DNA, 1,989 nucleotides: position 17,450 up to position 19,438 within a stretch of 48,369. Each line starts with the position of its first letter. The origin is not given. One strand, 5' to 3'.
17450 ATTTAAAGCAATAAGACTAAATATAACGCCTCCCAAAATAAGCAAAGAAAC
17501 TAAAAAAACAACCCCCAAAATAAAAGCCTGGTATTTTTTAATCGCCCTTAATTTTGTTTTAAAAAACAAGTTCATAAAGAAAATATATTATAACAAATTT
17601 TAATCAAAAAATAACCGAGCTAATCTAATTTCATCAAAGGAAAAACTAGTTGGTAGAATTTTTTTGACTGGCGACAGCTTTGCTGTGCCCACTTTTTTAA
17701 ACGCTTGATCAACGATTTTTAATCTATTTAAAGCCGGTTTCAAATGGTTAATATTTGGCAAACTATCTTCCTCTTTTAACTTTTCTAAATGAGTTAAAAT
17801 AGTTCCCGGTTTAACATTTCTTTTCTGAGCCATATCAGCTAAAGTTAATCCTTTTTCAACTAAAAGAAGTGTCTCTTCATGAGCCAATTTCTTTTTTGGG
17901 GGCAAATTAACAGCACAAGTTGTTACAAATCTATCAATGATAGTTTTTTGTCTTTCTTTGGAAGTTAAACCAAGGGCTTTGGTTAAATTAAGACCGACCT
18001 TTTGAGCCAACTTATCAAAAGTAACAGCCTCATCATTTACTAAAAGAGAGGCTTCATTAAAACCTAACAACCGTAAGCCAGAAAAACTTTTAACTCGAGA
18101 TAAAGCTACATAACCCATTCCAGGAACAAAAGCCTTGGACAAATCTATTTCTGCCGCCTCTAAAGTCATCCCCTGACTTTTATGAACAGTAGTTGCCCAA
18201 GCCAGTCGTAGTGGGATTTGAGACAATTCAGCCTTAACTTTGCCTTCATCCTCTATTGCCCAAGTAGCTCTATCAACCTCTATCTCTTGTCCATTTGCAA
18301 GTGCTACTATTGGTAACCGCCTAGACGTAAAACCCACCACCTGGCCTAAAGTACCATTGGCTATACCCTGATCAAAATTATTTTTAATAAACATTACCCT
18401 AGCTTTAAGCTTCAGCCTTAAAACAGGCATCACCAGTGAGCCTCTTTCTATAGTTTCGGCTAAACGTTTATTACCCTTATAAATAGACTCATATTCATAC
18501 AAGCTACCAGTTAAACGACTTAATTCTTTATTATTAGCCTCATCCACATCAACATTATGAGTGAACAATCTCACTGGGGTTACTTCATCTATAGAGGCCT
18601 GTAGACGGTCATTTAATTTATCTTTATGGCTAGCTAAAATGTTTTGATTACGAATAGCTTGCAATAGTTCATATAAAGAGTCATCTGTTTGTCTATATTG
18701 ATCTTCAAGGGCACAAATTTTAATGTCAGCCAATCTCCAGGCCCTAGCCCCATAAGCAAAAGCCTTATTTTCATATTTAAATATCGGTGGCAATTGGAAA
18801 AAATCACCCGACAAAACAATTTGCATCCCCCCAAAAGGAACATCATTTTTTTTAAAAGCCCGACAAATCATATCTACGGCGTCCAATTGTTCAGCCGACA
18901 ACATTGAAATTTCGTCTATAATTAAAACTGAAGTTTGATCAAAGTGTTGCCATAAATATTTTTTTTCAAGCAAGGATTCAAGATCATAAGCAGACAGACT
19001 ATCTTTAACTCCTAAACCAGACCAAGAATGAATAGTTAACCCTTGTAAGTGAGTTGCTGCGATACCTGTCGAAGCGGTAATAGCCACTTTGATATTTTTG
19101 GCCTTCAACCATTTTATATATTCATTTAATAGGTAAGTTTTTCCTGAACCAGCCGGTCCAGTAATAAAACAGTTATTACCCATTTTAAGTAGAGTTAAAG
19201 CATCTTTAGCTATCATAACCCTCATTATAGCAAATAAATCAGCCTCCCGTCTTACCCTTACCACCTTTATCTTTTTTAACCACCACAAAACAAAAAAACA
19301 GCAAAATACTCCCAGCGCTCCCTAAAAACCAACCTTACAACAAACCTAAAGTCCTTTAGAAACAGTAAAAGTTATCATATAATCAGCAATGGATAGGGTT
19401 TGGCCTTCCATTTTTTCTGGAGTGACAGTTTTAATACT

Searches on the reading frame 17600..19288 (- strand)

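Call 57: search_protein_families(library=pfam, proteins=[window:17600-19288:-], max_evalue=0.00001)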
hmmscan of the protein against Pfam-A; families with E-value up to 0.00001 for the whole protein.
window:17600-19288:- (562 aa): 6 families
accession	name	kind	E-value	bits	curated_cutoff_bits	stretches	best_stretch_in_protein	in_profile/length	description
PF05970.20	PIF1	-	1.2e-35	123.6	25.9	1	34-205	19-194/223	PIF1-like helicase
PF14493.12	HTH_40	-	1.3e-17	64.2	27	1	470-558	2-89/89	Helix-turn-helix domain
PF13604.12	AAA_30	-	1e-16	61.7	27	1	39-219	20-176/191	AAA domain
PF13245.12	AAA_19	-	1.9e-13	51.2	25.1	1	37-170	11-133/134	AAA domain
PF13401.12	AAA_22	-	1.1e-09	39.1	27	1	39-161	7-122/130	AAA domain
PF21530.3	Pif1_2B_dom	-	9.6e-06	25.7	23.9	0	276-320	2-47/47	DNA helicase Pif1, 2B domain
